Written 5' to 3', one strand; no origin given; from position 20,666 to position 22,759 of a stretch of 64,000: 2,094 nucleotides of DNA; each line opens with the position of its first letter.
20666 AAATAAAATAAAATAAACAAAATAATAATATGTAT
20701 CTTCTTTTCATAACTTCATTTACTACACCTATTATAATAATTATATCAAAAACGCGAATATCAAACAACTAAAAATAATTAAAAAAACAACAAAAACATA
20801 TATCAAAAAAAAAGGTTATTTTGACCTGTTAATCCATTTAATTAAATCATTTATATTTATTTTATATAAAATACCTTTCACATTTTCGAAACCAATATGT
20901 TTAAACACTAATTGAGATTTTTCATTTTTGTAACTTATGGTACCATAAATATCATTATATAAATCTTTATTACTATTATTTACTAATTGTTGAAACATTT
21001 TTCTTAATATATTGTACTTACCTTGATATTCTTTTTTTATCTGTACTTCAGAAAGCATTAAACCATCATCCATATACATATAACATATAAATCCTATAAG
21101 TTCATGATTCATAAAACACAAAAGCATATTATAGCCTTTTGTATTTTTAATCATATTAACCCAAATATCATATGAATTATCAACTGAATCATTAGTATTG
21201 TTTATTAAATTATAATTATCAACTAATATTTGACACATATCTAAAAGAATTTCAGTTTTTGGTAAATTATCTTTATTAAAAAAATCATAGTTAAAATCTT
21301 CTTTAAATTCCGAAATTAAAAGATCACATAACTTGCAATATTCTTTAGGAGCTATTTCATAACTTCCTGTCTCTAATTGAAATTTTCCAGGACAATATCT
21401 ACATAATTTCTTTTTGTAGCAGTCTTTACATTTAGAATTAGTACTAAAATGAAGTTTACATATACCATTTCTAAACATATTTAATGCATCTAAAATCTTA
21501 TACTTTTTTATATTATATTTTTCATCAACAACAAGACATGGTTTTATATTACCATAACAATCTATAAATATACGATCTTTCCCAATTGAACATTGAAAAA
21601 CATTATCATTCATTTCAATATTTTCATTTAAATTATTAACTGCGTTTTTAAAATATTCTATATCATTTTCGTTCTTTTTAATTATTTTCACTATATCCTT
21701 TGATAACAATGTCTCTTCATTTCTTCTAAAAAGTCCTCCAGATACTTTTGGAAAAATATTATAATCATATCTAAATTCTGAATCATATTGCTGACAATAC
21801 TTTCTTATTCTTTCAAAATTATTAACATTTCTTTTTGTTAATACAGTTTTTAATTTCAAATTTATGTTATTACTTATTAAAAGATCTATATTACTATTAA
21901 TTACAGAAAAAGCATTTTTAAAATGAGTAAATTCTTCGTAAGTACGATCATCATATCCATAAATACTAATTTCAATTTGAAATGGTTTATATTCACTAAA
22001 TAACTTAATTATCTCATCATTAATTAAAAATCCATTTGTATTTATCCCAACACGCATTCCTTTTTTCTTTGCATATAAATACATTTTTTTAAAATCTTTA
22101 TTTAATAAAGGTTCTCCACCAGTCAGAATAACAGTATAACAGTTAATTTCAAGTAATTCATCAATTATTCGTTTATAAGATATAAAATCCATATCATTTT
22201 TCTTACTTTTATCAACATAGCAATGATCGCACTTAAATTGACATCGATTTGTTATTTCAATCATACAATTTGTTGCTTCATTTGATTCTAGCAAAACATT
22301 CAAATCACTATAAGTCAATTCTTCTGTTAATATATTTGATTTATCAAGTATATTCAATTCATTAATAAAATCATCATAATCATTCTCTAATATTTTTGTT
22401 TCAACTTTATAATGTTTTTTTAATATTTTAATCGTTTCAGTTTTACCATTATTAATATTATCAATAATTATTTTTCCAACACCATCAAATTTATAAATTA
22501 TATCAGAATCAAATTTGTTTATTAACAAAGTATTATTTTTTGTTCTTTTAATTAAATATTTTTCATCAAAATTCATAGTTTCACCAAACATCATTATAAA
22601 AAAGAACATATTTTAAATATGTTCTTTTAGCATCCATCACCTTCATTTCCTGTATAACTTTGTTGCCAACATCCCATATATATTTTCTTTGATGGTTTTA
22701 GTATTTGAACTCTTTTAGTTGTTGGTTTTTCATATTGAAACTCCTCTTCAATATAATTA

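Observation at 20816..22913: Candidate RiPP operon: RRE + radical SAM/SPASM maturase with a fused GNAT-like domain, preceded by a small Cys/Trp-containing ORF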

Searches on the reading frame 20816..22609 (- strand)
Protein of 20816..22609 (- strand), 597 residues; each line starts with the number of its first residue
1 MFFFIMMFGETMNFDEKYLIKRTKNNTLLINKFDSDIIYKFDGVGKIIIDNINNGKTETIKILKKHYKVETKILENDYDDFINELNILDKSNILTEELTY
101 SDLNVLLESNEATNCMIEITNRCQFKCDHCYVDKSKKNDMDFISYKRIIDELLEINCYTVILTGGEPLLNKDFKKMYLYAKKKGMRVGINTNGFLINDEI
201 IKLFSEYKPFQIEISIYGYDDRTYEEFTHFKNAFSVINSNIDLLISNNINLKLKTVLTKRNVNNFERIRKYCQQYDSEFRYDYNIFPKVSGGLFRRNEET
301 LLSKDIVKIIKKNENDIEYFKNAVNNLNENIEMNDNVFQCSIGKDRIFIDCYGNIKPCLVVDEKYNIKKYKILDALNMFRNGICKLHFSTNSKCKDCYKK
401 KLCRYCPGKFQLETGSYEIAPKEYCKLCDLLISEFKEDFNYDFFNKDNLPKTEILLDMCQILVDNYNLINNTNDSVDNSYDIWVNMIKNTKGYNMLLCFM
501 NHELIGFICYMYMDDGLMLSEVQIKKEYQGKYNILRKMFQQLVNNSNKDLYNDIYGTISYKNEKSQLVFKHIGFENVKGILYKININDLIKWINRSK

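Call 3: search_protein_families(library=pfam, proteins=[window:20816-22609:-], max_evalue=1)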
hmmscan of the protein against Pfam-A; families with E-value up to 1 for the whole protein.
window:20816-22609:- (597 aa): 9 families
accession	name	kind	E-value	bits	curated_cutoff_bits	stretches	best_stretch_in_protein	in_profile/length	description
PF04055.27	Radical_SAM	-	1.2e-22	81.3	29.5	1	117-269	1-163/166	Radical SAM superfamily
PF13673.13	Acetyltransf_10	-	7e-06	26.5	23.6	1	483-578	22-111/128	Acetyltransferase (GNAT) domain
PF13302.13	Acetyltransf_3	-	0.00047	21.3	25.4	1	485-575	42-138/138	Acetyltransferase (GNAT) domain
PF13353.11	Fer4_12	-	0.00085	20.1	22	1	121-172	13-68/137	4Fe-4S single cluster domain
PF05402.18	PqqD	-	0.0041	17.8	23.4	1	36-85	10-61/67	Coenzyme PQQ synthesis protein D (PqqD)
PF15499.12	Peptidase_C98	-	0.016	15.3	27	1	37-154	44-161/272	Ubiquitin-specific peptidase-like, SUMO isopeptidase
PF20203.3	DUF6565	-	0.21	12.3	24.5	0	75-105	25-55/86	Domain of unknown function (DUF6565)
PF13186.11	SPASM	-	0.26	12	21.5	0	340-397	1-66/67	Iron-sulfur cluster-binding domain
PF25605.1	Phage_80a_gp11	-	0.74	10.6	27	0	523-566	16-60/76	Phage 80a gp11 protein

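Call 4: search_protein_families(library=ncbifam, proteins=[window:20816-22609:-], max_evalue=1)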
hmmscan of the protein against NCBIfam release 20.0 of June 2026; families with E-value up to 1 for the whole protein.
window:20816-22609:- (597 aa): 50 families (the best 25 are shown)
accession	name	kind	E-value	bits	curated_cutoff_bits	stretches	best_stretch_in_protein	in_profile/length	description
TIGR04545.1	rSAM_ahbD_hemeb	equivalog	6.8e-26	91.5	500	1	118-292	5-179/339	heme b synthase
TIGR04055.1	rSAM_NirJ2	equivalog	2.4e-22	79.9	500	1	119-425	6-322/326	putative heme d1 biosynthesis radical SAM protein NirJ2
TIGR04546.1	rSAM_ahbC_deAc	equivalog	4.3e-22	78.5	650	1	116-269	42-197/390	12,18-didecarboxysiroheme deacetylase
TIGR04051.1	rSAM_NirJ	equivalog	1.2e-20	73.9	515.45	1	118-275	7-166/354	heme d1 biosynthesis radical SAM protein NirJ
TIGR03962.1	mycofact_rSAM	equivalog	2.7e-20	72.8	265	1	111-280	9-181/339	mycofactocin radical SAM maturase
TIGR04317.1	W_rSAM_matur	equivalog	3.6e-20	72.4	380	1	114-365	5-262/349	tungsten cofactor oxidoreductase radical SAM maturase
TIGR02666.1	moaA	equivalog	3.4e-19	69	284.05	1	117-368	14-287/336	GTP 3',8-cyclase MoaA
TIGR04053.2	TIGR04053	equivalog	4.6e-19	68.9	395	1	115-277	10-178/366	TIGR04053 family radical SAM/SPASM domain-containing protein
TIGR04054.1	rSAM_NirJ1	equivalog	9.4e-19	67.3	650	1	116-274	39-199/387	putative heme d1 biosynthesis radical SAM protein NirJ1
TIGR04133.1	rSAM_w_lipo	hypoth_equivalog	4.1e-18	65.4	425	1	111-409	22-330/350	TIGR04133 family radical SAM/SPASM protein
TIGR04251.1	SCM_rSAM_ScmF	equivalog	4.9e-18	65.6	400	1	118-315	9-212/353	SynChlorMet cassette radical SAM/SPASM protein ScmF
TIGR04250.1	SCM_rSAM_ScmE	equivalog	1.3e-17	63.8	400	1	116-272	6-165/358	SynChlorMet cassette radical SAM/SPASM protein ScmE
TIGR04347.1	pseudo_SAM_Halo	equivalog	2.9e-17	63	525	1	115-268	40-195/390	TIGR04347 family pseudo-SAM/SPASM protein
NF045574.1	sacti_mat_StsB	exception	2.2e-16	59.8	625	1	111-426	94-415/466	StsB family radical SAM/SPASM domain sactipeptide maturase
TIGR02668.1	moaA_archaeal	equivalog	2.6e-16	59.5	325.25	1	114-366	11-273/303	GTP 3',8-cyclase MoaA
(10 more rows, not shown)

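Call 5: find_homologous_proteins(query=window:20816-22576:-, max_evalue=0.001)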
Query window:20816-22576:- (586 aa): 106 proteins with E <= 0.001 among 8000 candidates.
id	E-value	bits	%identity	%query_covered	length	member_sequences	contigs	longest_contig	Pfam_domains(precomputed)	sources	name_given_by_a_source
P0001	0.0e+0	1233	94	100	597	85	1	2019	PF04055.28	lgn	-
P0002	3.6e-287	972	74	100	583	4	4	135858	PF04055.28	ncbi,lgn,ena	-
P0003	1.2e-283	960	73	100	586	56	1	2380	PF13673.14,PF04055.28,PF13353.12,PF05402.19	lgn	-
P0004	3.7e-273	926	70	100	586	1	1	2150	PF04055.28,PF13302.14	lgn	-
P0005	8.5e-271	918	70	100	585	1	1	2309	PF04055.28,PF13302.14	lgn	-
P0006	8.5e-191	654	53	100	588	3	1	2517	PF13673.14,PF04055.28,PF13302.14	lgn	-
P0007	1.1e-172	594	50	99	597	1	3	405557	PF04055.28,PF13302.14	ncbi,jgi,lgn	jgi:MoaA/NifB/PqqE/SkfB family radical SAM enzyme/L-amino acid N-acyltransferase YncA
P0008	1.9e-171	590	51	99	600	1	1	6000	PF04055.28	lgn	-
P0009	5.2e-170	585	48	100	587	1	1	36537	PF13673.14,PF04055.28,PF13353.12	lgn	-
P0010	1.1e-160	554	47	99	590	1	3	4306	PF04055.28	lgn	-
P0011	3.3e-158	546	47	99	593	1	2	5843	PF04055.28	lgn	-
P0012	3.1e-140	487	46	97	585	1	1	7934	PF13673.14,PF04055.28,PF13302.14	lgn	-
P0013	1.0e-114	403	44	81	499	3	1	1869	PF04055.28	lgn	-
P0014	8.1e-114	400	48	72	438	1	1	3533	PF04055.28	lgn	-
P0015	3.0e-111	391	52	58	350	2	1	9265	PF04055.28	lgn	-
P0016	6.1e-111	390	54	58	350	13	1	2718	PF04055.28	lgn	-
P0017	2.0e-110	388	47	72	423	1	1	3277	PF04055.28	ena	-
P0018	3.4e-110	388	52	58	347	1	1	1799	PF04055.28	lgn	-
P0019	1.8e-108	382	53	58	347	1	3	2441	PF04055.28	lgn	-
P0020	7.6e-108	380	43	83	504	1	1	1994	PF04055.28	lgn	-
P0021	3.3e-107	378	46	72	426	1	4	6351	PF04055.28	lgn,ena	-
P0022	2.3e-106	375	40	97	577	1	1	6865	PF13673.14,PF04055.28,PF13302.14,PF08445.17,PF00583.32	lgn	-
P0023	5.0e-106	374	52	58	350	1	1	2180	PF04055.28,PF13353.12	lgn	-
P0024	4.6e-105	371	52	58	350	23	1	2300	PF04055.28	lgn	-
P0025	6.2e-105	370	45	71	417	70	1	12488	PF04055.28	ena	-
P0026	1.1e-102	363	46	71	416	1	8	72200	PF04055.28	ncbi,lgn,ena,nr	ncbi:MAG: radical SAM protein [Bacilli bacterium]|nr:radical SAM protein [Bacilli bacterium]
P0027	1.5e-100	356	37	86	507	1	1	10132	PF04055.28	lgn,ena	-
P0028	9.4e-100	353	46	72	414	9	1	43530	PF04055.28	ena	-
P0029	4.2e-99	351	50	59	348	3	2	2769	PF04055.28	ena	-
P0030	7.3e-97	344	46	69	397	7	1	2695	PF04055.28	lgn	-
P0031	1.2e-95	340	42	70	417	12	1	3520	PF04055.28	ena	-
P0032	1.4e-93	333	44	72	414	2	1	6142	PF04055.28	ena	-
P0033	1.4e-91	326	45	57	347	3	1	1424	PF04055.28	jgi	jgi:MoaA/NifB/PqqE/SkfB family radical SAM enzyme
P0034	3.8e-91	325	38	85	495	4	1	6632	PF04055.28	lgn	-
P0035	5.1e-89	318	42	71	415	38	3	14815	PF04055.28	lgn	-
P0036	1.4e-88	316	43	67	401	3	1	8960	PF04055.28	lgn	-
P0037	1.2e-84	303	37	83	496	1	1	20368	PF04055.28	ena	-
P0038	1.1e-79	287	43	60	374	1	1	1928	PF04055.28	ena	-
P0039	9.5e-62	228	34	82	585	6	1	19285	PF04055.28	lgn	-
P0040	8.1e-55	205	38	55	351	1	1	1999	PF04055.28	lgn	-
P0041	7.2e-49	185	34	54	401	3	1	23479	PF04055.28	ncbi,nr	ncbi:MAG: radical SAM protein [Deltaproteobacteria bacterium]|nr:radical SAM protein [Deltaproteobac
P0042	2.2e-47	180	36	53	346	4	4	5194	PF04055.28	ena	-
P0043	5.0e-47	179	32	61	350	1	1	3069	PF04055.28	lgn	-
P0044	2.6e-46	177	33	54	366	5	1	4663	PF04055.28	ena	-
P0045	3.1e-46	176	31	55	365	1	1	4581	PF04055.28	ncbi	-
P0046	8.7e-46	175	34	53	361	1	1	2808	PF04055.28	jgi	jgi:radical SAM protein with 4Fe4S-binding SPASM domain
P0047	1.6e-44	171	32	54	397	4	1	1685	PF04055.28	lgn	-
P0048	8.2e-44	168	32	55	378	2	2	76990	PF04055.28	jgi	jgi:radical SAM protein with 4Fe4S-binding SPASM domain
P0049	9.7e-44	168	32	54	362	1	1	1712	PF04055.28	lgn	-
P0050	5.5e-43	166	31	54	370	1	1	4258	PF04055.28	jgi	jgi:radical SAM protein with 4Fe4S-binding SPASM domain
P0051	2.7e-42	163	31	54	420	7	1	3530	PF04055.28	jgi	-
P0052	2.0e-41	161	33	54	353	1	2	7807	PF04055.28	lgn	-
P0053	4.4e-41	159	29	55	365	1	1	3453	PF04055.28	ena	-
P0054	8.0e-41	159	30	54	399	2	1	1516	PF04055.28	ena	-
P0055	1.7e-40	157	28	57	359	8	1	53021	PF04055.28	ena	-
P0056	1.1e-39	155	31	54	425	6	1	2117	PF04055.28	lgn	-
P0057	4.5e-39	153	31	54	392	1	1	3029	PF04055.28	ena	-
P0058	1.9e-38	151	33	51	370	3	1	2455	PF04055.28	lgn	-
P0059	3.9e-37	146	30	55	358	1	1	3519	PF04055.28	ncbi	-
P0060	6.7e-37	146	29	53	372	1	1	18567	PF04055.28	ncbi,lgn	ncbi:MAG: radical SAM protein [Acidobacteriota bacterium]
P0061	1.1e-36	145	29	57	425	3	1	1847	PF04055.28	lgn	-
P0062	2.2e-36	144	28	51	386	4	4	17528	PF04055.28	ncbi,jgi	ncbi:MAG: radical SAM protein [Deltaproteobacteria bacterium]|jgi:radical SAM protein with 4Fe4S-bin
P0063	4.0e-36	143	28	54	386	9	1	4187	PF04055.28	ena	-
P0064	4.0e-36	143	30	53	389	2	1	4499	PF04055.28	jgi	-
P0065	4.6e-36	143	32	54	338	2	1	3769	PF04055.28,PF13353.12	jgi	-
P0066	1.3e-35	141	28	54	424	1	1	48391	PF04055.28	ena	-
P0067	3.5e-35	140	30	54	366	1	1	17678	PF04055.28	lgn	-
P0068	4.3e-35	140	30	51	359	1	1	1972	PF04055.28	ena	-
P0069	5.5e-35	139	30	59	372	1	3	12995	PF04055.28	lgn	-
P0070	6.8e-34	136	27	54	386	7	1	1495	PF04055.28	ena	-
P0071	1.2e-33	135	30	57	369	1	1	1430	PF13186.12,PF04055.28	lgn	-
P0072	2.8e-33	134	29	54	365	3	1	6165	PF04055.28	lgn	-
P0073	5.4e-33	133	28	56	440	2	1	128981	PF04055.28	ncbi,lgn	-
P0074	1.8e-31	128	28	56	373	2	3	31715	PF04055.28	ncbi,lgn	-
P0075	3.7e-30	123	26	57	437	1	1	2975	PF04055.28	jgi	jgi:radical SAM protein with 4Fe4S-binding SPASM domain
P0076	7.0e-30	122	27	51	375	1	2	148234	PF04055.28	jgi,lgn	jgi:radical SAM protein with 4Fe4S-binding SPASM domain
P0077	1.5e-29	121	30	53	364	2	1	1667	PF04055.28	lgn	-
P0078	3.0e-25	107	30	49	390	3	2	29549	PF04055.28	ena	-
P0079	2.0e-22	98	27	53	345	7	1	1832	PF13186.12,PF04055.28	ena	-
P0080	8.8e-22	96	31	22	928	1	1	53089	PF13186.12,PF04055.28,PF13353.12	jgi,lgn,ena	-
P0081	1.4e-19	88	27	54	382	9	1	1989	PF04055.28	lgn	-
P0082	6.1e-18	83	29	43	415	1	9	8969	PF04055.28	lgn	-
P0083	3.7e-16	77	27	53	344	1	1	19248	PF13186.12,PF04055.28,PF13353.12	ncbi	-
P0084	1.3e-13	69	28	49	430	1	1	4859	PF13186.12,PF04055.28,PF13353.12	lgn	-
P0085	2.9e-13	68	30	42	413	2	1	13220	PF04055.28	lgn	-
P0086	1.1e-10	59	21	50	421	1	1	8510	PF04055.28,PF13353.12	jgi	jgi:MoaA/NifB/PqqE/SkfB family radical SAM enzyme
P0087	1.4e-10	59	22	44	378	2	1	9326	PF13186.12,PF04055.28,PF13353.12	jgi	jgi:MoaA/NifB/PqqE/SkfB family radical SAM enzyme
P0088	1.7e-10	58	22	50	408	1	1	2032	PF13186.12,PF04055.28,PF13353.12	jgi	jgi:MoaA/NifB/PqqE/SkfB family radical SAM enzyme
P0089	3.0e-10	58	29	26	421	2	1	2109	PF08369.17,PF13186.12,PF04055.28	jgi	-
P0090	4.6e-10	57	23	49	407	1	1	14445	PF08369.17,PF13186.12,PF04055.28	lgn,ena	-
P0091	1.0e-9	56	25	50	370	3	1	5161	PF13186.12,PF04055.28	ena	-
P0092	1.1e-9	56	28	49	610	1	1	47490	PF10111.15,PF13186.12,PF04055.28,PF13353.12,PF00535.33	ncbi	ncbi:MAG: glycosyltransferase [Nanoarchaeota archaeon]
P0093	1.1e-9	56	20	44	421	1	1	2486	PF13186.12,PF04055.28,PF13353.12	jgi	jgi:MoaA/NifB/PqqE/SkfB family radical SAM enzyme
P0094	1.3e-9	56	20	45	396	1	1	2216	PF13186.12,PF04055.28,PF13353.12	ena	-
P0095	4.5e-9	54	20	50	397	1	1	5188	PF13186.12,PF04055.28,PF13353.12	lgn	-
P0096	2.4e-8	51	22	47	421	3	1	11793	PF13186.12,PF04055.28,PF13353.12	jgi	jgi:MoaA/NifB/PqqE/SkfB family radical SAM enzyme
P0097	2.5e-8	51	26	58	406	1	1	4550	PF04055.28,PF13353.12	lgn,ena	-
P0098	3.1e-8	51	22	45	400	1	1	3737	PF13186.12,PF04055.28,PF13353.12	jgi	jgi:MoaA/NifB/PqqE/SkfB family radical SAM enzyme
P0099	9.3e-8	49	24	55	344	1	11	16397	PF04055.28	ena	-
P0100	5.2e-7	47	23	48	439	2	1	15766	PF13186.12,PF04055.28,PF05402.19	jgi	jgi:radical SAM protein with 4Fe4S-binding SPASM domain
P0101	1.1e-6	46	24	33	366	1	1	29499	PF13186.12,PF04055.28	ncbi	-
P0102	3.9e-6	44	25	52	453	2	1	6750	PF13186.12,PF04055.28,PF13353.12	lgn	-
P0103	4.4e-6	44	23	49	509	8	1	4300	PF13186.12,PF04055.28,PF13353.12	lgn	-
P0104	7.5e-5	40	21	41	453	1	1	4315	PF13186.12,PF04055.28,PF13353.12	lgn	-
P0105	8.2e-5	40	27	36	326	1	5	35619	PF04055.28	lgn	-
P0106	1.7e-4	39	24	30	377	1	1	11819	PF04055.28,PF11946.14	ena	-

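Call 7: find_encoding_contigs(protein=P0002, flank=5000, max_places=3)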
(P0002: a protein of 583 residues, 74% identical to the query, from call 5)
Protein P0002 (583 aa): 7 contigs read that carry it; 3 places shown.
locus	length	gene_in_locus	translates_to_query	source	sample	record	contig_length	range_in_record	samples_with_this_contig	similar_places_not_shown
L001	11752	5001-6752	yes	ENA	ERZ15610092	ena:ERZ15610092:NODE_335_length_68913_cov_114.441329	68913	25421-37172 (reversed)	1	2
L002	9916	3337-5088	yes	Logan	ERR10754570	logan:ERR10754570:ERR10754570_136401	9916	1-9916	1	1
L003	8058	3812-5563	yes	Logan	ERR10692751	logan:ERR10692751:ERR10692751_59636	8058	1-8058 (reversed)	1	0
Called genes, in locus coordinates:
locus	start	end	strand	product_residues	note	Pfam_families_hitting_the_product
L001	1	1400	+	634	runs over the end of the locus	PF02518:HATPase_c, PF00204:DNA_gyraseB, PF01751:Toprim, PF00986:DNA_gyraseB_C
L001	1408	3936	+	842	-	PF00521:DNA_topoisoIV, PF03989:DNA_gyraseA_C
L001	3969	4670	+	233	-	PF00535:Glycos_transf_2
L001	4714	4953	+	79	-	-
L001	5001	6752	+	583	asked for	PF04055:Radical_SAM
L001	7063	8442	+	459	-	PF01336:tRNA_anti-codon, PF00152:tRNA-synt_2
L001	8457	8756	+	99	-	PF02686:GatC (weak)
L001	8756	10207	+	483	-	PF01425:Amidase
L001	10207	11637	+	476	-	PF02934:GatB_N, PF02637:GatB_Yqey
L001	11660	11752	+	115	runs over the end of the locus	-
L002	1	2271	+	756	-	?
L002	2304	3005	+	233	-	PF00535:Glycos_transf_2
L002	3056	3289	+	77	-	-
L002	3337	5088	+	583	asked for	PF04055:Radical_SAM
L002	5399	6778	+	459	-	PF01336:tRNA_anti-codon, PF00152:tRNA-synt_2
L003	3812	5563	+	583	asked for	PF04055:Radical_SAM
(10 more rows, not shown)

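Call 8: find_encoding_contigs(protein=P0007, flank=5000, max_places=3)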
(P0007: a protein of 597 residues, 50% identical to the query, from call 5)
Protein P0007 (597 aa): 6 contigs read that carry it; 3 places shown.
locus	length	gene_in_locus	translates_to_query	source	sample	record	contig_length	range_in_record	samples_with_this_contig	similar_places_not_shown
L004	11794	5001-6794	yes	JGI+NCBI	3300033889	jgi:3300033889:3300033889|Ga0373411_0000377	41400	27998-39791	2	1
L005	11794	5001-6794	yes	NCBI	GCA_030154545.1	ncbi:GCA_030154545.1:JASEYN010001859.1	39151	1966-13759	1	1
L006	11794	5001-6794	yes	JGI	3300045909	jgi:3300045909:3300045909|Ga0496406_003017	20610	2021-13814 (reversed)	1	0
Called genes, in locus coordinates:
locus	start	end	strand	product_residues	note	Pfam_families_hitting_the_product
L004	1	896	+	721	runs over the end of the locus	PF17854:FtsK_alpha, PF01580:FtsK_SpoIIIE, PF09397:FtsK_gamma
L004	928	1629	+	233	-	PF01048:PNP_UDP_1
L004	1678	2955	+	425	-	PF05193:Peptidase_M16_C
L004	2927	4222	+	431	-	PF00675:Peptidase_M16, PF05193:Peptidase_M16_C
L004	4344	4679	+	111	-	PF00436:SSB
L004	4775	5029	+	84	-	-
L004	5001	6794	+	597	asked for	PF04055:Radical_SAM, PF13302:Acetyltransf_3 (weak)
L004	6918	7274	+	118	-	PF12844:HTH_19, PF13560:HTH_31, PF01381:HTH_3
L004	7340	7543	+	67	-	PF00313:CSD, PF23456:CSDE1 (weak)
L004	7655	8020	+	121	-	-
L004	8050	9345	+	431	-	PF02885:Glycos_trans_3N, PF00591:Glycos_transf_3, PF07831:PYNP_C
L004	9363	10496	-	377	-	PF02557:VanY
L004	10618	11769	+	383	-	PF00768:Peptidase_S11, PF13354:Beta-lactamase2, PF07943:PBP5_C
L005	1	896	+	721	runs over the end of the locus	PF17854:FtsK_alpha, PF01580:FtsK_SpoIIIE, PF09397:FtsK_gamma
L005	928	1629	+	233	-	PF01048:PNP_UDP_1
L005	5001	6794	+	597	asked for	PF04055:Radical_SAM, PF13302:Acetyltransf_3 (weak)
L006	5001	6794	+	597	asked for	PF04055:Radical_SAM, PF13302:Acetyltransf_3 (weak)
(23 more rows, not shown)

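Call 9: find_encoding_contigs(protein=P0009, flank=5000, max_places=3)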
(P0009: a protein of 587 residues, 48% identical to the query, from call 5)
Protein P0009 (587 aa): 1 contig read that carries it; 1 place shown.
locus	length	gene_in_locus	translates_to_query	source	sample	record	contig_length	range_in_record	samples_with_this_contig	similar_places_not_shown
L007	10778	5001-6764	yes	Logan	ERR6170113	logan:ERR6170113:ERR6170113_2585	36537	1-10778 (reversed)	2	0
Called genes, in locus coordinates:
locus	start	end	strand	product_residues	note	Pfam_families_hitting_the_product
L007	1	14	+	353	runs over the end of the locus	PF02618:YceG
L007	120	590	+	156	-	PF03449:GreA_GreB_N, PF01272:GreA_GreB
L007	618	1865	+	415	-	PF05697:Trigger_N, PF00254:FKBP_C, PF05698:Trigger_C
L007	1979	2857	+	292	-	-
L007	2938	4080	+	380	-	PF01494:FAD_binding_3 (weak), PF03486:HI0933_like (faint), PF07992:Pyr_redox_2 (faint), PF13738:Pyr_redox_3 (faint)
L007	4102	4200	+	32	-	-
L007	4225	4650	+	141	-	PF13419:HAD_2, PF00702:Hydrolase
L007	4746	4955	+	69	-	-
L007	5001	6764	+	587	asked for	PF04055:Radical_SAM, PF13353:Fer4_12 (weak), PF13673:Acetyltransf_10 (weak)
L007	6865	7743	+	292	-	PF01553:Acyltransferase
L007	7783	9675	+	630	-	PF00512:HisKA, PF02518:HATPase_c, PF00072:Response_reg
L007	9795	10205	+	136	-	PF00164:Ribosom_S12_S23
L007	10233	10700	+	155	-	PF00177:Ribosomal_S7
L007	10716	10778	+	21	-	?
